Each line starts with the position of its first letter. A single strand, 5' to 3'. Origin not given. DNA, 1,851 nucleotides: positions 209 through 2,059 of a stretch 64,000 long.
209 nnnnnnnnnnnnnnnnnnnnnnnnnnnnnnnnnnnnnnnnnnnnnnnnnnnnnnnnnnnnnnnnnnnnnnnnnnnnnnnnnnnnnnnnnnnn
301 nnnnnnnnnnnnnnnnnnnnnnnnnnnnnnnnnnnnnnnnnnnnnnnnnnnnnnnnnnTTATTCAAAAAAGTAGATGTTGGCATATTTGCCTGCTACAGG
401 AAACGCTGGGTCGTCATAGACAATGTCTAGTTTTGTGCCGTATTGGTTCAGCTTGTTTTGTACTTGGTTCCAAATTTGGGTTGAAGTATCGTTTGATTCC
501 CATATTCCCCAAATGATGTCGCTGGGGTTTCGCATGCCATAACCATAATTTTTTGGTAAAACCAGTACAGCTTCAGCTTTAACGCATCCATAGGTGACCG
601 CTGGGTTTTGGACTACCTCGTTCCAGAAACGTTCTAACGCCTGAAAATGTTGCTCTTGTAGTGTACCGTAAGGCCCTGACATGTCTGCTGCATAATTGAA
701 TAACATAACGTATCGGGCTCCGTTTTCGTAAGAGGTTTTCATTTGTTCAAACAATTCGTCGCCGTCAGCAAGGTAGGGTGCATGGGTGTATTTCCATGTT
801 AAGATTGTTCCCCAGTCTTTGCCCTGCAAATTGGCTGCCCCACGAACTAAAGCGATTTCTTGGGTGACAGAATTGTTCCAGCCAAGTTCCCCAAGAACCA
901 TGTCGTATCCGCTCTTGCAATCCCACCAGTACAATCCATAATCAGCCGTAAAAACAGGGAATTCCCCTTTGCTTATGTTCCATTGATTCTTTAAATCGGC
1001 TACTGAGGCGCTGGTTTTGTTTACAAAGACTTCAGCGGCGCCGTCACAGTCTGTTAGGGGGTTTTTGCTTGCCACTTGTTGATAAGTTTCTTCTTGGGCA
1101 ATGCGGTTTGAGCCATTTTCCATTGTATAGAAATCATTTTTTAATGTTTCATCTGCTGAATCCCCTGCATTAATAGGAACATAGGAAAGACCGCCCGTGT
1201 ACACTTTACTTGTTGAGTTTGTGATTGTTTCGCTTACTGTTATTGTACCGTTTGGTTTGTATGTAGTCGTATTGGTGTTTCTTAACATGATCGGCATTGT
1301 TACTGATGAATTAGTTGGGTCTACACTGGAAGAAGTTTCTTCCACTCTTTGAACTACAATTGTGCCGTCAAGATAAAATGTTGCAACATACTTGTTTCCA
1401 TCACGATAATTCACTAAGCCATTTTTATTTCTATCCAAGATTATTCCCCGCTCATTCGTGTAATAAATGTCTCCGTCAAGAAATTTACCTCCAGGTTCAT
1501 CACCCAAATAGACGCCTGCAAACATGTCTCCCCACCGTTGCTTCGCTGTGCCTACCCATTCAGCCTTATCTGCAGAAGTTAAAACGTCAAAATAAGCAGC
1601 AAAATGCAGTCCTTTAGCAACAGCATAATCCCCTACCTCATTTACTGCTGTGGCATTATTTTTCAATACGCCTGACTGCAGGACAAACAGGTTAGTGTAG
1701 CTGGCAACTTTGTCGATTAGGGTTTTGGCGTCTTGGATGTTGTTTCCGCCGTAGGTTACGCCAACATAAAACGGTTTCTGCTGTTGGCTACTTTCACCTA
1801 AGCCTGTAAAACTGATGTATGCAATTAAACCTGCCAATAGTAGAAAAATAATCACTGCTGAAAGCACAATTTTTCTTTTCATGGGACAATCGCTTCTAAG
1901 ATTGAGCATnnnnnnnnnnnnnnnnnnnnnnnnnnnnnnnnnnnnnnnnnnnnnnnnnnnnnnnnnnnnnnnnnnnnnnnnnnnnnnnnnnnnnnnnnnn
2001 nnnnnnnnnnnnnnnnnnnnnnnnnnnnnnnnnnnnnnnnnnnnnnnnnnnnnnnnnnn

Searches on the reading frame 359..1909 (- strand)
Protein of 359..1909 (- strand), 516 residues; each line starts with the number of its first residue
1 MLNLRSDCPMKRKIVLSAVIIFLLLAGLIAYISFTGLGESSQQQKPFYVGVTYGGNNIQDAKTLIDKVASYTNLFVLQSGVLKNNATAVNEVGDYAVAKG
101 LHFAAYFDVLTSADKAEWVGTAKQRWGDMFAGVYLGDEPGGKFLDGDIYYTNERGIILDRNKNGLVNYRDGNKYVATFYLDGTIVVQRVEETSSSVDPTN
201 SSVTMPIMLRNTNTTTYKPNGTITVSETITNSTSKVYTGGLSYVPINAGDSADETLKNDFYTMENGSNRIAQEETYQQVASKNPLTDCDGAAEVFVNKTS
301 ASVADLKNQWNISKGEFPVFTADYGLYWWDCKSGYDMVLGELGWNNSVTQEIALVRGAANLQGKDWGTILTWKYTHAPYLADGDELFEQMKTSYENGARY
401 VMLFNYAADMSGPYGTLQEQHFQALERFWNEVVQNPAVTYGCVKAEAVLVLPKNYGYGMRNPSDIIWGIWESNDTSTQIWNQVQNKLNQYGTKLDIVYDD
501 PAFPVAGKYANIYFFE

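Call 54: search_protein_families(library=pfam, proteins=[window:359-1909:-], max_evalue=0.0001)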
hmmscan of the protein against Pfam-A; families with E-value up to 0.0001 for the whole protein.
window:359-1909:- (516 aa): 0 families

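Call 87: find_encoding_contigs(protein=window:359-1909:-, flank=10000, max_places=2)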
Protein window:359-1909:- (516 aa): no gene with exactly this product is on record in the collection.
